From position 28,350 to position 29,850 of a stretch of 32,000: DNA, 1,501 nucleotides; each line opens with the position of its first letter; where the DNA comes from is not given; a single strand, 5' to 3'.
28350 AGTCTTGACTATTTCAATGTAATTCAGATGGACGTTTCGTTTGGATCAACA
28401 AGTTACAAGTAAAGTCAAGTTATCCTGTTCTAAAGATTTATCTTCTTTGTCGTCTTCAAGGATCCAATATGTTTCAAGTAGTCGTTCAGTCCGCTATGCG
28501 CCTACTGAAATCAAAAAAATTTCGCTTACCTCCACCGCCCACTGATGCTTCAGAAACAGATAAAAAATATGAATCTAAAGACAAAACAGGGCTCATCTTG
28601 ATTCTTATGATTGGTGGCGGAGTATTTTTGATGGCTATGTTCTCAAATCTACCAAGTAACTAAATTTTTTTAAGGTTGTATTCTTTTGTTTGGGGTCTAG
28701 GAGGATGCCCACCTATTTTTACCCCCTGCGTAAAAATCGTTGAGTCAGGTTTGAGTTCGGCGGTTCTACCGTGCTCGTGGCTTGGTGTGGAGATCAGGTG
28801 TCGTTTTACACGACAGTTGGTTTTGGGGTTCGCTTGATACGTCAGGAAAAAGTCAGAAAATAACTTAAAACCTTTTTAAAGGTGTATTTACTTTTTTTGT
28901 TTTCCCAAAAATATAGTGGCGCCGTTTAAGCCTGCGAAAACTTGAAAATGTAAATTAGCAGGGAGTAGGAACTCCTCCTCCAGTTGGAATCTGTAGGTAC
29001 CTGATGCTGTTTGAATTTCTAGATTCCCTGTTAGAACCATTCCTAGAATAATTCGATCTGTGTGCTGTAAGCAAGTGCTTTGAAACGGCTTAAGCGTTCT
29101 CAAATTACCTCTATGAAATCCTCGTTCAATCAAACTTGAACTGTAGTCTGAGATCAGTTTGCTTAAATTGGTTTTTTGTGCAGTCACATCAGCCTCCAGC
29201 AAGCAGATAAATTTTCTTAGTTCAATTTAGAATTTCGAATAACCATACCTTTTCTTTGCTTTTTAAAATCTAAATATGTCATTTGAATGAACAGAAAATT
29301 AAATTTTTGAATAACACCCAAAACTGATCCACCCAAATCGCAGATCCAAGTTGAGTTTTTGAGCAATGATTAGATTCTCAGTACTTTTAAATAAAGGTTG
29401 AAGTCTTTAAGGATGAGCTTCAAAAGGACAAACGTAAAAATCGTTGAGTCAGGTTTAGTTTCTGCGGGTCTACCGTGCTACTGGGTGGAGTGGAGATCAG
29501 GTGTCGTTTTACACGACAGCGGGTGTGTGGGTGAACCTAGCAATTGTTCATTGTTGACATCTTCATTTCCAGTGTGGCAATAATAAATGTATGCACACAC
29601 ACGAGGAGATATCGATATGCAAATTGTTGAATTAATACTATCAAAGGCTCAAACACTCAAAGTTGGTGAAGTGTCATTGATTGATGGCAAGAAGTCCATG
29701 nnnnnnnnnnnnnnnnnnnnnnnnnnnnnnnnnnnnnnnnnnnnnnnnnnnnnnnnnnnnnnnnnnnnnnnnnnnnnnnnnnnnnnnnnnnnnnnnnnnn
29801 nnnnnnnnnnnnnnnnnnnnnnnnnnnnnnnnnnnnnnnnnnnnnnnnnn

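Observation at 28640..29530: C2 and C3: same-orientation repeats homologous to the tRNA-upstream region, with hairpin potential, at module boundaries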

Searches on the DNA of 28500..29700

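Call 8: search_rna_families(source=window, start=28500, end=29700, threshold=evalue, max_evalue=10, show_alignments=3)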
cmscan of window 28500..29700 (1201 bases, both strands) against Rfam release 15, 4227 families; matches with E-value up to 10: 1.
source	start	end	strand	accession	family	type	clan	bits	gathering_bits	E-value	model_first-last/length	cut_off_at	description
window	29360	29451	+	RF00105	SNORD115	Gene; snRNA; snoRNA; CD-box;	-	16.4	39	8.3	1-82/82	no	Small nucleolar RNA SNORD115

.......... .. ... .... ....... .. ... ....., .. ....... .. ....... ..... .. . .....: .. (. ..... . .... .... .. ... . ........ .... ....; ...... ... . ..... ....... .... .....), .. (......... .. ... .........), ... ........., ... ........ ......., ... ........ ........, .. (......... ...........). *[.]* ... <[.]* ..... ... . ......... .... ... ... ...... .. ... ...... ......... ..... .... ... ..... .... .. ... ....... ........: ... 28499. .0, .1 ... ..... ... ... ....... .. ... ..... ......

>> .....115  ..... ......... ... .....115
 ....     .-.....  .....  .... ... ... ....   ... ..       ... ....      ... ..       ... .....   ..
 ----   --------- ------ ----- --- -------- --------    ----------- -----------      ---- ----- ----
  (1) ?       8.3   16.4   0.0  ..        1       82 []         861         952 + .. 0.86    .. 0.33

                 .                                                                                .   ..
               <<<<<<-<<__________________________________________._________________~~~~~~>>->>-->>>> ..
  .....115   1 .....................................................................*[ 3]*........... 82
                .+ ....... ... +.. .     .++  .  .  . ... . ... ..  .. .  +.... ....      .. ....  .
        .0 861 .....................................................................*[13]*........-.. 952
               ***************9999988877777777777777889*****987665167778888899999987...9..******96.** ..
